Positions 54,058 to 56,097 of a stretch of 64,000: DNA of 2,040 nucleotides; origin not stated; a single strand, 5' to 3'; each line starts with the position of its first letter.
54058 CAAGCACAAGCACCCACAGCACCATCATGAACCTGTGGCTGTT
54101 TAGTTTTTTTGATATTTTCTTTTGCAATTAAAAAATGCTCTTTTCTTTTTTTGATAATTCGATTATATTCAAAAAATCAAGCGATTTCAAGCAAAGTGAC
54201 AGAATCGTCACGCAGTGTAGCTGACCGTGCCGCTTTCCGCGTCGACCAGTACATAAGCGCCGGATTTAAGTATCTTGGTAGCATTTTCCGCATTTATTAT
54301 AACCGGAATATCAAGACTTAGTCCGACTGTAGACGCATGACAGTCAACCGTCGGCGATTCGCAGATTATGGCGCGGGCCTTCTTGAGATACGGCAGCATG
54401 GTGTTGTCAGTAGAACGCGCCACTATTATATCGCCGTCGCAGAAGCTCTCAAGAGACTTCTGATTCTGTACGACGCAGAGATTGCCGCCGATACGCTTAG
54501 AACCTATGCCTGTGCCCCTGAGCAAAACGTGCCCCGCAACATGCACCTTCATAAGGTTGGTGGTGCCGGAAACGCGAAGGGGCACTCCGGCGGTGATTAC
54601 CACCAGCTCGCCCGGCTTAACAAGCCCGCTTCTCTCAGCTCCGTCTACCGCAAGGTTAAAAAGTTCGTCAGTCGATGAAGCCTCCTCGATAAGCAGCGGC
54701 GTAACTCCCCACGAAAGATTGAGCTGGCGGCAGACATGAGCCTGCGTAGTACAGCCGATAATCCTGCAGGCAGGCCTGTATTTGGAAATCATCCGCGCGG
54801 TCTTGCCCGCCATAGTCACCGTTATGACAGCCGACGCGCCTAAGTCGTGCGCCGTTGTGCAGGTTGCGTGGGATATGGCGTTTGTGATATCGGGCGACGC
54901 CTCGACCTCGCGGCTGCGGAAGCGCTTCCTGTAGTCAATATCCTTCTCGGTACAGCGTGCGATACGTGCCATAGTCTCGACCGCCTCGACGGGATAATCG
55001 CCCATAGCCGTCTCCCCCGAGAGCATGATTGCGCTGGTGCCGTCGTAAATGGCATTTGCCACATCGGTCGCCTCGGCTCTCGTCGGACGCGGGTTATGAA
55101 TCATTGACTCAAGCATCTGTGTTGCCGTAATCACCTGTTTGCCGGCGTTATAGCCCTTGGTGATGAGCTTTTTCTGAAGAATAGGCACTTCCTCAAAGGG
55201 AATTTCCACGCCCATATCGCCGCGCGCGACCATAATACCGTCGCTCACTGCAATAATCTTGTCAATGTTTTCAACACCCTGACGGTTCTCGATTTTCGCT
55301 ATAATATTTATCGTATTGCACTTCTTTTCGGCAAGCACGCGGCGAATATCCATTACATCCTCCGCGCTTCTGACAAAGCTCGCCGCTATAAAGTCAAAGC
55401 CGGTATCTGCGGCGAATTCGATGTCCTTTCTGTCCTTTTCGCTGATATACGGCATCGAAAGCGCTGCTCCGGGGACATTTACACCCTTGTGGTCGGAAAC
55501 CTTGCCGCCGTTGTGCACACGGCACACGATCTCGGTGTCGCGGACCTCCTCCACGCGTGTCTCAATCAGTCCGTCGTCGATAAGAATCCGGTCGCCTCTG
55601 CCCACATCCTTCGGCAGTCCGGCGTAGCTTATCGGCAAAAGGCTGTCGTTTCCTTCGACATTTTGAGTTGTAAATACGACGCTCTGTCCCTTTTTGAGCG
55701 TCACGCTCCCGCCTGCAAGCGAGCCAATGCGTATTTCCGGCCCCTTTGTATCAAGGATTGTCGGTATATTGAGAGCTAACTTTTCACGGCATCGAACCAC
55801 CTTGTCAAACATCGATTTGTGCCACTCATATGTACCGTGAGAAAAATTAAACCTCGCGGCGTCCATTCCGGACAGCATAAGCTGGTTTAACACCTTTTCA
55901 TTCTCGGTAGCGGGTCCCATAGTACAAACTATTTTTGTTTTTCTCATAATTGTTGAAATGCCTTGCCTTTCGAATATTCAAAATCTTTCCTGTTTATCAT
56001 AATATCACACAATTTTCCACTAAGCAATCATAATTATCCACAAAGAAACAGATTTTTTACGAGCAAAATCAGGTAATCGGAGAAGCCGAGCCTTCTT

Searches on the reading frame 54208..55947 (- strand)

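Call 75: search_protein_families(library=pfam, proteins=[window:54208-55947:-], max_evalue=0.00001)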
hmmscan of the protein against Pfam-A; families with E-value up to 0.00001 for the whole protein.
window:54208-55947:- (579 aa): 4 families
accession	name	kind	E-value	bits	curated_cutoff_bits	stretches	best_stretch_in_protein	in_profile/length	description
PF00224.27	PK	-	1.1e-127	426.1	30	1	1-323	1-328/328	Pyruvate kinase, barrel domain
PF02887.21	PK_C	-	7.1e-43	145.8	28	1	356-469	1-114/114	Pyruvate kinase, alpha/beta domain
PF00391.29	PEP-utilizers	-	8.9e-18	64.1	23.1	1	504-573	3-72/72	PEP-utilising enzyme, mobile domain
PF03328.21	HpcH_HpaI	-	3.3e-06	27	25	1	173-244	75-153/221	HpcH/HpaI aldolase/citrate lyase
